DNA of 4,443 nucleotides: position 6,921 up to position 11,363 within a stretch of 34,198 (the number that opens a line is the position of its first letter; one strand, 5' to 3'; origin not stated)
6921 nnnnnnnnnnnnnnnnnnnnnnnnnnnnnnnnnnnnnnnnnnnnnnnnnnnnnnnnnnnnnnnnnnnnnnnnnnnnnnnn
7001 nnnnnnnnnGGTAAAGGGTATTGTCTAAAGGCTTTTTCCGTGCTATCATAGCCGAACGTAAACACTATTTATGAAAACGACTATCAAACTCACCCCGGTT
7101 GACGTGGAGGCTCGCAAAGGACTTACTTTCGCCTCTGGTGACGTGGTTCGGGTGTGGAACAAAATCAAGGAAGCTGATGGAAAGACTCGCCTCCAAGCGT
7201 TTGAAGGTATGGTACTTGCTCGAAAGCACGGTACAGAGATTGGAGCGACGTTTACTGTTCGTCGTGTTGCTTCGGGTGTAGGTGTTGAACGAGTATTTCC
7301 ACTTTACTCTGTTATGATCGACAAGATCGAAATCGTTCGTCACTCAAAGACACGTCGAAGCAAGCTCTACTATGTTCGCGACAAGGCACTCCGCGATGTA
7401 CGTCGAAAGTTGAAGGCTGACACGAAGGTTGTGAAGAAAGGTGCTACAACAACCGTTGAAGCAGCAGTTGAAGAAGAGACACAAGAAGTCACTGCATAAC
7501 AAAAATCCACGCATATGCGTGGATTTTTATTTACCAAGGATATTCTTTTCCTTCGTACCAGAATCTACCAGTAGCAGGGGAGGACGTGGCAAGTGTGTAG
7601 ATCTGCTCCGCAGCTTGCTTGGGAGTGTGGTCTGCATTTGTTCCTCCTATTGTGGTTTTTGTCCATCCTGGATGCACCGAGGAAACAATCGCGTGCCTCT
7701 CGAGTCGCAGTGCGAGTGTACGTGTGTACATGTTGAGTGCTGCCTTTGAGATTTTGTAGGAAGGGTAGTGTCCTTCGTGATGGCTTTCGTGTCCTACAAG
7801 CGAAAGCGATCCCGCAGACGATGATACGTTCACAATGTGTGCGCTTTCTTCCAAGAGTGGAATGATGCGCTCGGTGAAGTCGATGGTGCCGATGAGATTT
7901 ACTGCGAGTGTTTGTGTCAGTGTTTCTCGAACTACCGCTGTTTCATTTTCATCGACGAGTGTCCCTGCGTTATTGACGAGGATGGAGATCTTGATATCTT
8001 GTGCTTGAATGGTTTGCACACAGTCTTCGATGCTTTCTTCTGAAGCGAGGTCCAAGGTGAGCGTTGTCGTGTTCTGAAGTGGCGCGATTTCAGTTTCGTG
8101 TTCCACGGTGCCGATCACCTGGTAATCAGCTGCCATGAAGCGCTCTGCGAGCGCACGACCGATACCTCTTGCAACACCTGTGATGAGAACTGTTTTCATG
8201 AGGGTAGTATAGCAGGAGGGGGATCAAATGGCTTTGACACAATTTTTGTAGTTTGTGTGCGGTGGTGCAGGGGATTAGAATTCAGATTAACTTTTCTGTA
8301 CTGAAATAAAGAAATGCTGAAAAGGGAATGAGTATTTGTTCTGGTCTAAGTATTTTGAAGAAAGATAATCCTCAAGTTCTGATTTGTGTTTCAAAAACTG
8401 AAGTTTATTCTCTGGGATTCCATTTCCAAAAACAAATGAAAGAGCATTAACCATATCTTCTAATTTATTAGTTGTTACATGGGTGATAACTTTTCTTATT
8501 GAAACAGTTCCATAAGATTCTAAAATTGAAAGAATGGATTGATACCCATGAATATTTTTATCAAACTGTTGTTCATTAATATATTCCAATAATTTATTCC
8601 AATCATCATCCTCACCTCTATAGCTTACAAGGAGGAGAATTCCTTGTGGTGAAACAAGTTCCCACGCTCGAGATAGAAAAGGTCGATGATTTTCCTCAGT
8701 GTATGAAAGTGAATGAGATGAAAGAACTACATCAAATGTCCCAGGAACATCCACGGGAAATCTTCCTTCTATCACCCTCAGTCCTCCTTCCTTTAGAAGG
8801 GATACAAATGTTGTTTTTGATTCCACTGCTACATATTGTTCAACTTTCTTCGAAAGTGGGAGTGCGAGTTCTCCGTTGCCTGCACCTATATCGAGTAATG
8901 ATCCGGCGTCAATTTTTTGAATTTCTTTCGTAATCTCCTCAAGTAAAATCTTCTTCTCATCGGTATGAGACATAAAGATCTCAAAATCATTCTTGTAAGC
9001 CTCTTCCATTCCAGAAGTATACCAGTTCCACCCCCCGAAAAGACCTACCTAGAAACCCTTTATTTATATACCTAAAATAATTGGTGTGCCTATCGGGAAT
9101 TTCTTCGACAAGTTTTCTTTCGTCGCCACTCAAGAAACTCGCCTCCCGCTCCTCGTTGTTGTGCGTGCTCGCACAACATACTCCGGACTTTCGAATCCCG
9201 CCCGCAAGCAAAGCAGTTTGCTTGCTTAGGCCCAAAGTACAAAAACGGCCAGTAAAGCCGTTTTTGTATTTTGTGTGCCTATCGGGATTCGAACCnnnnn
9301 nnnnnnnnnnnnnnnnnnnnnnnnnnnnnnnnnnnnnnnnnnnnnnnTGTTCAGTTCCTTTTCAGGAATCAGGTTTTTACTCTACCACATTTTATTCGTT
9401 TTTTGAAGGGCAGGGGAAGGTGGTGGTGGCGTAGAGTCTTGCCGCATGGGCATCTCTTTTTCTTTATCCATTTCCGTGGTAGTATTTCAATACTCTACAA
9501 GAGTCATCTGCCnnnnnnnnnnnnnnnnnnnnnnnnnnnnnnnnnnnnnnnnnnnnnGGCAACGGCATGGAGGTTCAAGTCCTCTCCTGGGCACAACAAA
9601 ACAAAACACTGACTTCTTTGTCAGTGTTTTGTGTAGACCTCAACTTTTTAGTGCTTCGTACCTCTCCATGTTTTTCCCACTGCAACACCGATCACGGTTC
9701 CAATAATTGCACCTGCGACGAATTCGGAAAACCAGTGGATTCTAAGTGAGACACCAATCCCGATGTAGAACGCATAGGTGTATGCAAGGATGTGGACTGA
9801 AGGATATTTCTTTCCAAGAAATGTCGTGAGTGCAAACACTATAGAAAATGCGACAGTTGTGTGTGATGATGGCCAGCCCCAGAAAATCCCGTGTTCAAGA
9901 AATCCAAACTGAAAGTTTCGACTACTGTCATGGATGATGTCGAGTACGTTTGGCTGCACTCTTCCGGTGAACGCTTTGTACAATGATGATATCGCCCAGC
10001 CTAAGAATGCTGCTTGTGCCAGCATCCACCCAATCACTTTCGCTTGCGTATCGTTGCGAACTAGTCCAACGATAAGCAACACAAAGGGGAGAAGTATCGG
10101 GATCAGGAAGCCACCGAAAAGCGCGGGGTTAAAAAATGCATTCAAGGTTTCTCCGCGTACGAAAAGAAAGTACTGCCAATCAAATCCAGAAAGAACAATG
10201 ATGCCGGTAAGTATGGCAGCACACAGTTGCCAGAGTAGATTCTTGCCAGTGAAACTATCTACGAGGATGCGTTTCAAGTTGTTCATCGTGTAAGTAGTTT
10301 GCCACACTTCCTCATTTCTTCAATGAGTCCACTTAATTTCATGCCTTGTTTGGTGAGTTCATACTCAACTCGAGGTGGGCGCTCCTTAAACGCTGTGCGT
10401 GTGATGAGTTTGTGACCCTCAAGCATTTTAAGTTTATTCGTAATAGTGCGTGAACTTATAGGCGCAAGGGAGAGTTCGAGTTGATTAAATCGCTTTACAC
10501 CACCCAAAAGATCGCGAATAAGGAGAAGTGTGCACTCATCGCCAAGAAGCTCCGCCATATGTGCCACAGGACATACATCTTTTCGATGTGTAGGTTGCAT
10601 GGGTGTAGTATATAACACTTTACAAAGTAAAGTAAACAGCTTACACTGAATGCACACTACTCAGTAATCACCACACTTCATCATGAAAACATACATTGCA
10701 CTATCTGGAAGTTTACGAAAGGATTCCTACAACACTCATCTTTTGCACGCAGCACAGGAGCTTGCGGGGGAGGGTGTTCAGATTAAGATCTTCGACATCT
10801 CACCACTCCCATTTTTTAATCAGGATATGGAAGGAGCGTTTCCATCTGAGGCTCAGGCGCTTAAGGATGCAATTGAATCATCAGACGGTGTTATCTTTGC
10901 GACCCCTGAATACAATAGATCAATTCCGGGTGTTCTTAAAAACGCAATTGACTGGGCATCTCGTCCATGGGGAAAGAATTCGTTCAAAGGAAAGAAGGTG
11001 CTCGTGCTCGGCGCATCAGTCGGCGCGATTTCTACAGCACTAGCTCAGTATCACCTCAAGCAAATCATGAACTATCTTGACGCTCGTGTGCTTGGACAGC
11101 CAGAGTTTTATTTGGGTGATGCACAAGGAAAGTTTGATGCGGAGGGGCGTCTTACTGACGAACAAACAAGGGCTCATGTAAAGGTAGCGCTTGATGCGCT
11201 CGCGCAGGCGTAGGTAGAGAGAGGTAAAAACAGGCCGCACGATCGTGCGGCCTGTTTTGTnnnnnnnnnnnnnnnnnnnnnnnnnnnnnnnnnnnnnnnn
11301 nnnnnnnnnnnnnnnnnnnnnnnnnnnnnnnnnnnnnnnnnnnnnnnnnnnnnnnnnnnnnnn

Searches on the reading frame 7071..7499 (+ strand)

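Call 48: search_protein_families(library=pfam, proteins=[window:7071-7499:+], max_evalue=0.001)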
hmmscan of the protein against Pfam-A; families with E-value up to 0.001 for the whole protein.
window:7071-7499:+ (142 aa): 1 family
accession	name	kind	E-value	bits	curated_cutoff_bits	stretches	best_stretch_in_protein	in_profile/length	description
PF01245.26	Ribosomal_L19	-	5.2e-31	107.3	22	1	19-111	17-107/111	Ribosomal protein L19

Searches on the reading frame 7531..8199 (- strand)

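Call 48: search_protein_families(library=pfam, proteins=[window:7531-8199:-], max_evalue=0.001)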
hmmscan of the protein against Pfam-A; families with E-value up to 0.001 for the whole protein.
window:7531-8199:- (222 aa): 4 families
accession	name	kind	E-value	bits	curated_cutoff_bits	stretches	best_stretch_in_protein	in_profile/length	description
PF00106.31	adh_short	-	3.3e-32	112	26.6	1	2-187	1-189/195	short chain dehydrogenase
PF13561.12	adh_short_C2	-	7.3e-29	101.4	27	1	8-190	1-186/236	Enoyl-(Acyl carrier protein) reductase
PF01370.27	Epimerase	-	1.9e-05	24.6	20.9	1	4-160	1-154/240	NAD dependent epimerase/dehydratase family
PF08659.16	KR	-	0.00013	22.3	22.6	1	3-137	2-146/180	KR domain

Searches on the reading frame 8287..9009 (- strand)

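Call 69: search_protein_families(library=pfam, proteins=[window:8287-9009:-], max_evalue=0.001)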
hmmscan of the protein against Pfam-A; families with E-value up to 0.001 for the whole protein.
window:8287-9009:- (240 aa): 6 families
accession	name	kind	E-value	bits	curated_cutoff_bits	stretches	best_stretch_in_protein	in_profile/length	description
PF13489.12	Methyltransf_23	-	2.9e-08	34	27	1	32-155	20-142/164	Methyltransferase domain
PF08241.18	Methyltransf_11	-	4.4e-08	34.1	21.2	1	39-126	1-94/95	Methyltransferase domain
PF08242.18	Methyltransf_12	-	2e-07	32.1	30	1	39-125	1-98/98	Methyltransferase domain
PF13649.12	Methyltransf_25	-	6.9e-07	30.3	27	1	39-123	2-97/97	Methyltransferase domain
PF05219.18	DREV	-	4.5e-05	23.1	26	1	14-83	74-143/265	DREV methyltransferase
PF00398.26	RrnaAD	-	6.2e-05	22.7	24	1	22-74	18-70/263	Ribosomal RNA adenine dimethylase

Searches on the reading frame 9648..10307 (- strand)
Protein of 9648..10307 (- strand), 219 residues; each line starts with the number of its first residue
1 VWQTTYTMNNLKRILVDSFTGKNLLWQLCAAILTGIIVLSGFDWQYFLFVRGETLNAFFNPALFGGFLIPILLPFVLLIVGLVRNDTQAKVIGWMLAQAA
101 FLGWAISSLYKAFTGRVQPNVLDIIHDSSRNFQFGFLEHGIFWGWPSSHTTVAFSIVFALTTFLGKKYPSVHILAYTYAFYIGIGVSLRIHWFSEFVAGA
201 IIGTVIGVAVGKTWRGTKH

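Call 69: search_protein_families(library=pfam, proteins=[window:9648-10307:-], max_evalue=0.001)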
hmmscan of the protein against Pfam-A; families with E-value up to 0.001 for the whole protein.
window:9648-10307:- (219 aa): 1 family
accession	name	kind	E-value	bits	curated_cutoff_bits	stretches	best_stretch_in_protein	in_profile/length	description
PF01569.27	PAP2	-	9.7e-13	48.4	27.2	1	96-210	5-121/130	PAP2 superfamily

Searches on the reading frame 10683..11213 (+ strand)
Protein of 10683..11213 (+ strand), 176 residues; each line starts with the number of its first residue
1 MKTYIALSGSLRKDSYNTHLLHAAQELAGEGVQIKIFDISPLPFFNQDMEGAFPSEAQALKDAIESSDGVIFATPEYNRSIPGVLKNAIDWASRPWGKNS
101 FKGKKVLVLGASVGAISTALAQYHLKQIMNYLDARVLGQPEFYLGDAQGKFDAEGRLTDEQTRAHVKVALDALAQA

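Call 69: search_protein_families(library=pfam, proteins=[window:10683-11213:+], max_evalue=0.001)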
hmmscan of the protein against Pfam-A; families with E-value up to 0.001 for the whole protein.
window:10683-11213:+ (176 aa): 2 families
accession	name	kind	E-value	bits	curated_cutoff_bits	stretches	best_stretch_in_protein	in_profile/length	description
PF03358.20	FMN_red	-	1e-40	139.2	24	1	5-147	4-150/152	NADPH-dependent FMN reductase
PF02525.22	Flavodoxin_2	-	7.5e-10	39.3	27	1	7-137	6-170/198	Flavodoxin-like fold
